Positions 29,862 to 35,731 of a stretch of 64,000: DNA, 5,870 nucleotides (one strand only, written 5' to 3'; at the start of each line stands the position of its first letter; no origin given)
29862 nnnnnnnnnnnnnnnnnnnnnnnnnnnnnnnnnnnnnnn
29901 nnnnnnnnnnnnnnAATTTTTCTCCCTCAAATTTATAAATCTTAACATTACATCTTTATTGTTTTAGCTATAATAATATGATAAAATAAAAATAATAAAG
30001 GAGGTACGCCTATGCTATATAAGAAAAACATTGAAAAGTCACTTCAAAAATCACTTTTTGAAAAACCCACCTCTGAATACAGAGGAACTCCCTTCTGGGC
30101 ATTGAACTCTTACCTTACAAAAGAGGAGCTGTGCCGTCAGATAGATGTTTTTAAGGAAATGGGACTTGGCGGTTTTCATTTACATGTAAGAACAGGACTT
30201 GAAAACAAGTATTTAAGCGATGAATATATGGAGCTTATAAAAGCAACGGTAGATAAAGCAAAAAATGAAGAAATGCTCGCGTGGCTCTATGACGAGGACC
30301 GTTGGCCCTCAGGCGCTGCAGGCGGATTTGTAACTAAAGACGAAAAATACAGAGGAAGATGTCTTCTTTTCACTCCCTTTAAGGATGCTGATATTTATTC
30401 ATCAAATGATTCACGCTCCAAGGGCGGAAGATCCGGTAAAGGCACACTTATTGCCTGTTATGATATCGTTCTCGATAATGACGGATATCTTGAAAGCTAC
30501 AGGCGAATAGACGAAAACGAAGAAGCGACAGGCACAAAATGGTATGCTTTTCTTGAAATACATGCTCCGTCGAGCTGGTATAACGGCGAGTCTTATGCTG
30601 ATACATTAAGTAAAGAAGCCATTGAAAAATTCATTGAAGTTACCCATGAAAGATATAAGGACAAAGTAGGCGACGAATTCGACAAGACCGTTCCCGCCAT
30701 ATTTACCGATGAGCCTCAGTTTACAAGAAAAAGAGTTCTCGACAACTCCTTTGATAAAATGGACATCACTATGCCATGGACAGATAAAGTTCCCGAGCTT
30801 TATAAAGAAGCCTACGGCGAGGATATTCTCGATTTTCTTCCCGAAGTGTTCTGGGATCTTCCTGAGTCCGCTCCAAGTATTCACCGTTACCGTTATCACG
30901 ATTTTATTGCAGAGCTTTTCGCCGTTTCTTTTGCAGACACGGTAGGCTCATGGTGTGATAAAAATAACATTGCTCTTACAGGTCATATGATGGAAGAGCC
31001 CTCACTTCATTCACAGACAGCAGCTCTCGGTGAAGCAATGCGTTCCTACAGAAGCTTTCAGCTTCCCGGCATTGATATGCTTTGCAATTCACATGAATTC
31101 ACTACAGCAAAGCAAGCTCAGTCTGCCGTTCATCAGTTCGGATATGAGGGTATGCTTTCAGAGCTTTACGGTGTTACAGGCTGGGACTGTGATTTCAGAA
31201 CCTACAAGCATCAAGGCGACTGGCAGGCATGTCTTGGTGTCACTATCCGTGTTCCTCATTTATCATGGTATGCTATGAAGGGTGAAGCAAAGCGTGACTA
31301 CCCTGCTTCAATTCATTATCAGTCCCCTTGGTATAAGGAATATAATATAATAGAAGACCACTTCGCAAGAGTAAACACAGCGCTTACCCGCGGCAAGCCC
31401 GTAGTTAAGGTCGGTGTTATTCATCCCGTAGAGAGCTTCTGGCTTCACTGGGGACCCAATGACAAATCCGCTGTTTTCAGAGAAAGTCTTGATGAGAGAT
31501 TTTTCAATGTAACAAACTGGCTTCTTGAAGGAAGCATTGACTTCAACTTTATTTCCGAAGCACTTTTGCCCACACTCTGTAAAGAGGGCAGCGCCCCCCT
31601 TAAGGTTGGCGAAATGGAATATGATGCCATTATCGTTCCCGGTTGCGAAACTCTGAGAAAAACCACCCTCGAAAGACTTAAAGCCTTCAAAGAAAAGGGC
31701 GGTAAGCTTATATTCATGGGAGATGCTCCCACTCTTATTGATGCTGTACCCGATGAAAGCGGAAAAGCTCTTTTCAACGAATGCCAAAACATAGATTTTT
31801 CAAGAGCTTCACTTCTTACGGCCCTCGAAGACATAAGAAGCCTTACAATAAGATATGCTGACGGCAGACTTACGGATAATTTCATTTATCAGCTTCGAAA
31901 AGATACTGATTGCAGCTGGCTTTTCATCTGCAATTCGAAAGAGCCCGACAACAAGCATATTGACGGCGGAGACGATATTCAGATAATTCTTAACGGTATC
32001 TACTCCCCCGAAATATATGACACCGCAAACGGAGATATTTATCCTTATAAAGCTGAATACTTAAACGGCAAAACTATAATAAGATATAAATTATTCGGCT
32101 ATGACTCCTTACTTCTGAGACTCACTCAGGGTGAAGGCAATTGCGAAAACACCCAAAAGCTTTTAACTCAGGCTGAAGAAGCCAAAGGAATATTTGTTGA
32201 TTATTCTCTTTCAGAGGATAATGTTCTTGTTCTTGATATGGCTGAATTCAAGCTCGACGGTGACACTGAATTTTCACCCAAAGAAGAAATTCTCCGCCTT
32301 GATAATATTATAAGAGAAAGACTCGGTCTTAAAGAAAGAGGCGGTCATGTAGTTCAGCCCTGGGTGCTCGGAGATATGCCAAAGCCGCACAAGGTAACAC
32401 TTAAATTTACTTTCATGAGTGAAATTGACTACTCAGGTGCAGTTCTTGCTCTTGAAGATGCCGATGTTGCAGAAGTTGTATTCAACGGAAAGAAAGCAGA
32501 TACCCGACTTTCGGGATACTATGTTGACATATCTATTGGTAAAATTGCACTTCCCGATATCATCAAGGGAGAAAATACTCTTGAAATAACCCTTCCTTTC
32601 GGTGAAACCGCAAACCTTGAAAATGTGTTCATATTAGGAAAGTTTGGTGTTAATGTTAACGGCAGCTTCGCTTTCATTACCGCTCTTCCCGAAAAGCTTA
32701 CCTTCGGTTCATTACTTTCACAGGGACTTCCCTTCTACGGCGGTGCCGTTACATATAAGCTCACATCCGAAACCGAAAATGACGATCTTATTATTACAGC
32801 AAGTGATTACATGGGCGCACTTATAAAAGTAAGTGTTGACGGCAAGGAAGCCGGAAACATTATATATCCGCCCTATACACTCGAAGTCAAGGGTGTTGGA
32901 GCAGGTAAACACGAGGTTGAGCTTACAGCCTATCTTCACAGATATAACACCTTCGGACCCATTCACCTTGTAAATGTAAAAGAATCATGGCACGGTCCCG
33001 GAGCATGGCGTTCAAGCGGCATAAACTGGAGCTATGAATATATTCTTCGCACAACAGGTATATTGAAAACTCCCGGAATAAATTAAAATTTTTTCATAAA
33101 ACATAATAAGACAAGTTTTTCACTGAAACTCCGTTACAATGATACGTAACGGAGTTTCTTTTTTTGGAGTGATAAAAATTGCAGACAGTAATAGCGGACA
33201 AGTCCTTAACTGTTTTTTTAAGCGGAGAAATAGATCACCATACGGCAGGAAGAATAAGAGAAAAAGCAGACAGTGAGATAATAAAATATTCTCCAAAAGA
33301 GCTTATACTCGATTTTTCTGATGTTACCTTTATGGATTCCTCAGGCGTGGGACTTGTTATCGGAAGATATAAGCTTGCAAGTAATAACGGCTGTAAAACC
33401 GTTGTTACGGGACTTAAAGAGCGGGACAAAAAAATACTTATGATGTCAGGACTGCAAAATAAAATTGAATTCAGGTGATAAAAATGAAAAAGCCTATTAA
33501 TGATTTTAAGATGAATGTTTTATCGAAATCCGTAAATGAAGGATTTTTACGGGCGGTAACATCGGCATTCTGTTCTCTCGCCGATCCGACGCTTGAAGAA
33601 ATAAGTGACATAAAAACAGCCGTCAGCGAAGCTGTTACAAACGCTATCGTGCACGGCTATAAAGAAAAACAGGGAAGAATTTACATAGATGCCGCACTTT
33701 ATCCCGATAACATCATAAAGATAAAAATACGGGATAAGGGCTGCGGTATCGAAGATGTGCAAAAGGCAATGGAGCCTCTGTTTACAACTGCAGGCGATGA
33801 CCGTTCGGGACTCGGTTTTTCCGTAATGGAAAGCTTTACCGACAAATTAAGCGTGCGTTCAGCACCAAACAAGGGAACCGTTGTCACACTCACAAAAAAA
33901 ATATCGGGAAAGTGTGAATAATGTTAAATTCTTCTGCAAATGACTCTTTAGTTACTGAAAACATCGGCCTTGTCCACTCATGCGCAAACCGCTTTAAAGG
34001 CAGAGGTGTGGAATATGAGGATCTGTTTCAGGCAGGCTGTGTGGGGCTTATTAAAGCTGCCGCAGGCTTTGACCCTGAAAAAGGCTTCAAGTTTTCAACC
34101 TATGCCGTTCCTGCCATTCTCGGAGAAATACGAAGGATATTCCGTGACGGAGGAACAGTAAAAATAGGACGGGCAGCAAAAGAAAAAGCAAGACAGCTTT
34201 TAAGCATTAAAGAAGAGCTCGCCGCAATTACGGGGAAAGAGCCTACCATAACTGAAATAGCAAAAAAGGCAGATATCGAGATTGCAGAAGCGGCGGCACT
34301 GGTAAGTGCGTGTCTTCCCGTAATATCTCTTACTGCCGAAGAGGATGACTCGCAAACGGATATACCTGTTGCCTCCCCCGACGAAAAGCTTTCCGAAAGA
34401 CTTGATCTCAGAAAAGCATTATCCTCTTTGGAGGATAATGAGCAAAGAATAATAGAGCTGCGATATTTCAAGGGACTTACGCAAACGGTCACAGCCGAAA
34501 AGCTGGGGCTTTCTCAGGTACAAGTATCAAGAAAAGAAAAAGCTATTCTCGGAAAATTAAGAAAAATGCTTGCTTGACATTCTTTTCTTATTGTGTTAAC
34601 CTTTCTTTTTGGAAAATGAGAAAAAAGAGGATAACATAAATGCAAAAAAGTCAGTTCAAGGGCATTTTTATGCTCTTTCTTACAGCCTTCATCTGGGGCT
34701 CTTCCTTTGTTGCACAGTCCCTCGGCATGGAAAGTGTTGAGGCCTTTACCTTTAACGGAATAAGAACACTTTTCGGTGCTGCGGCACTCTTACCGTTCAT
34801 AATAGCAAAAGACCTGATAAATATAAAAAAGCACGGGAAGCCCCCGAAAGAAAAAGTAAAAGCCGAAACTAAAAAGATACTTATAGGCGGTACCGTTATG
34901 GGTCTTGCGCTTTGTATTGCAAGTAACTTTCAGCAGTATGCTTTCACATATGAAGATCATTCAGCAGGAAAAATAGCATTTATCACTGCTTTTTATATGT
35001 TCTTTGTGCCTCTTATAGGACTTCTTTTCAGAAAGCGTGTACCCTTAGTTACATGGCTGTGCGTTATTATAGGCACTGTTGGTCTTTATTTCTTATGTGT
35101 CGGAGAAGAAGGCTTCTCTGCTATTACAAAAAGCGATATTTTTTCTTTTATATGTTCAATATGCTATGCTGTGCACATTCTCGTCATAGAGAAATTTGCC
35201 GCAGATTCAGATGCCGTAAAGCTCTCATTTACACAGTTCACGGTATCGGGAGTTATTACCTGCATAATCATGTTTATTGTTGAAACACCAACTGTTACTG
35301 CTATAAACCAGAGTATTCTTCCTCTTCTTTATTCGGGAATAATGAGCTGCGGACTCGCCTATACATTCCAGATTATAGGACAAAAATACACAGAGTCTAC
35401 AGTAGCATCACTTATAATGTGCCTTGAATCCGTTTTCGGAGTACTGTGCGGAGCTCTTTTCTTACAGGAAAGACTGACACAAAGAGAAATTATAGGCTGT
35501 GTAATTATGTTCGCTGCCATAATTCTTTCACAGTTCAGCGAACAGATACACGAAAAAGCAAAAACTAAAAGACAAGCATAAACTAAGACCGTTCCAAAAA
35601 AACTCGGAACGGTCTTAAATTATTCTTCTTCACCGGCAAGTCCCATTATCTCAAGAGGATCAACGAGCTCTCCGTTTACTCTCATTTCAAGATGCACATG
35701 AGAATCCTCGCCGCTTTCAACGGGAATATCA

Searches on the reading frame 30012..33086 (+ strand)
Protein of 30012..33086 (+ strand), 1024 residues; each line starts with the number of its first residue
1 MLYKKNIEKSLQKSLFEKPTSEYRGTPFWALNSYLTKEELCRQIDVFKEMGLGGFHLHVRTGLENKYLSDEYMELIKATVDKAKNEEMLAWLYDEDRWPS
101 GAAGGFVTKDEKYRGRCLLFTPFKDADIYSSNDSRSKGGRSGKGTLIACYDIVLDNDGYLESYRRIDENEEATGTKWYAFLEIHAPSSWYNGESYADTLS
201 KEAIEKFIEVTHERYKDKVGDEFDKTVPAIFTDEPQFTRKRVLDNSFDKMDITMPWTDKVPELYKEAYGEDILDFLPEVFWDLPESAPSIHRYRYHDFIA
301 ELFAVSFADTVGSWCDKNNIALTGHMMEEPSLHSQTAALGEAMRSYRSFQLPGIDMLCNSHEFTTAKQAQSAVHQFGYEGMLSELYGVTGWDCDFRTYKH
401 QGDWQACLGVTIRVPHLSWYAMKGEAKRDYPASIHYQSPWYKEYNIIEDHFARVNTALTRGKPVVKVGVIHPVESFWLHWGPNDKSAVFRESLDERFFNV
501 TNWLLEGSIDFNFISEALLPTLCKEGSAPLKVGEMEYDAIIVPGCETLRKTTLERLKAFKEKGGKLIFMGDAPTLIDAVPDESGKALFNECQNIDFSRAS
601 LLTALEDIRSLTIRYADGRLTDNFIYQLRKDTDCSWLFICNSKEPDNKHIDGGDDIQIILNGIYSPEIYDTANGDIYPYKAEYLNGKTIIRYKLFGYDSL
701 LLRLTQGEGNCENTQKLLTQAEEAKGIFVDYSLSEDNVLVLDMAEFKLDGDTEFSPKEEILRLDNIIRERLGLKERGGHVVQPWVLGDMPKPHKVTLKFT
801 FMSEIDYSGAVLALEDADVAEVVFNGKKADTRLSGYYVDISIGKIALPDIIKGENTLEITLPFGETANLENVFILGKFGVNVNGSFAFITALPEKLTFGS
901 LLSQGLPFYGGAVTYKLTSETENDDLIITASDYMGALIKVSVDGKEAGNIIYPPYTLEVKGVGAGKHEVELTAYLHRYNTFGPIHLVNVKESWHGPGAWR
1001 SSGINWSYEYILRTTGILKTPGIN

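Call 11: search_protein_families(library=pfam, proteins=[window:30012-33086:+], max_evalue=0.001)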
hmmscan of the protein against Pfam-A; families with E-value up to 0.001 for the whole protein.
window:30012-33086:+ (1024 aa): 1 family
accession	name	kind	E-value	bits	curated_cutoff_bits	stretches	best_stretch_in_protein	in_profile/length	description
PF17132.9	Glyco_hydro_106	-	7.6e-09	35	29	1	196-578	268-632/743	alpha-L-rhamnosidase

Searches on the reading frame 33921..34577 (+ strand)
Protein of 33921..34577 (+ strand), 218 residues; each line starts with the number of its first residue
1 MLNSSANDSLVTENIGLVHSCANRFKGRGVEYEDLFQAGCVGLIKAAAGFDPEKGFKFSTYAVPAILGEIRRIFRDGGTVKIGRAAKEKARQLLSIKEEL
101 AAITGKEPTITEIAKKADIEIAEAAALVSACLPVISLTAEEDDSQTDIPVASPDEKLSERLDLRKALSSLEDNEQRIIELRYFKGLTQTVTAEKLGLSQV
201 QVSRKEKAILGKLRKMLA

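Call 11: search_protein_families(library=pfam, proteins=[window:33921-34577:+], max_evalue=0.001)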
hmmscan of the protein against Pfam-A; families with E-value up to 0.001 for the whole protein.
window:33921-34577:+ (218 aa): 5 families
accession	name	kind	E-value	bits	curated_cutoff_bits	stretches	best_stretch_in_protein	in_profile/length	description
PF04542.20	Sigma70_r2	-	4.2e-17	62.1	24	1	10-76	1-67/71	Sigma-70 region 2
PF04545.22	Sigma70_r4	-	1.7e-12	47.1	24.1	1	166-215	1-50/50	Sigma-70, region 4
PF08281.18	Sigma70_r4_2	-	1.2e-06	28.5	25.7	1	161-202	2-43/54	Sigma-70, region 4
PF07638.17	Sigma70_ECF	-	2.8e-06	27.8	21.1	1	155-213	118-179/185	ECF sigma factor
PF04539.22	Sigma70_r3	-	2.6e-05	24.7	25.3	1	88-145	1-58/78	Sigma-70 region 3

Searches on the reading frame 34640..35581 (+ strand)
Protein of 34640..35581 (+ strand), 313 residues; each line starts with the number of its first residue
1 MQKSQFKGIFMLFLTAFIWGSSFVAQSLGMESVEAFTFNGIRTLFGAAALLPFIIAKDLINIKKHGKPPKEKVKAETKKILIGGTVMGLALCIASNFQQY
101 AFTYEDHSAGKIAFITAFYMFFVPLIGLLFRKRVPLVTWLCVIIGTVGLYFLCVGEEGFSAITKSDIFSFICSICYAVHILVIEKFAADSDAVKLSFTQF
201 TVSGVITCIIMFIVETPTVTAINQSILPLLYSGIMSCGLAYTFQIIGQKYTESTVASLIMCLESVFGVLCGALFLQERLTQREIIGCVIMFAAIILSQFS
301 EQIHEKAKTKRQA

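Call 11: search_protein_families(library=pfam, proteins=[window:34640-35581:+], max_evalue=0.001)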
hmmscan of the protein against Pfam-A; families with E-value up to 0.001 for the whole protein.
window:34640-35581:+ (313 aa): 1 family
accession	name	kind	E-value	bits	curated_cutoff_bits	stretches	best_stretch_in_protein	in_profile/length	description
PF00892.27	EamA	-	5.8e-36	124.2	28.2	2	165-296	3-132/135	EamA-like transporter family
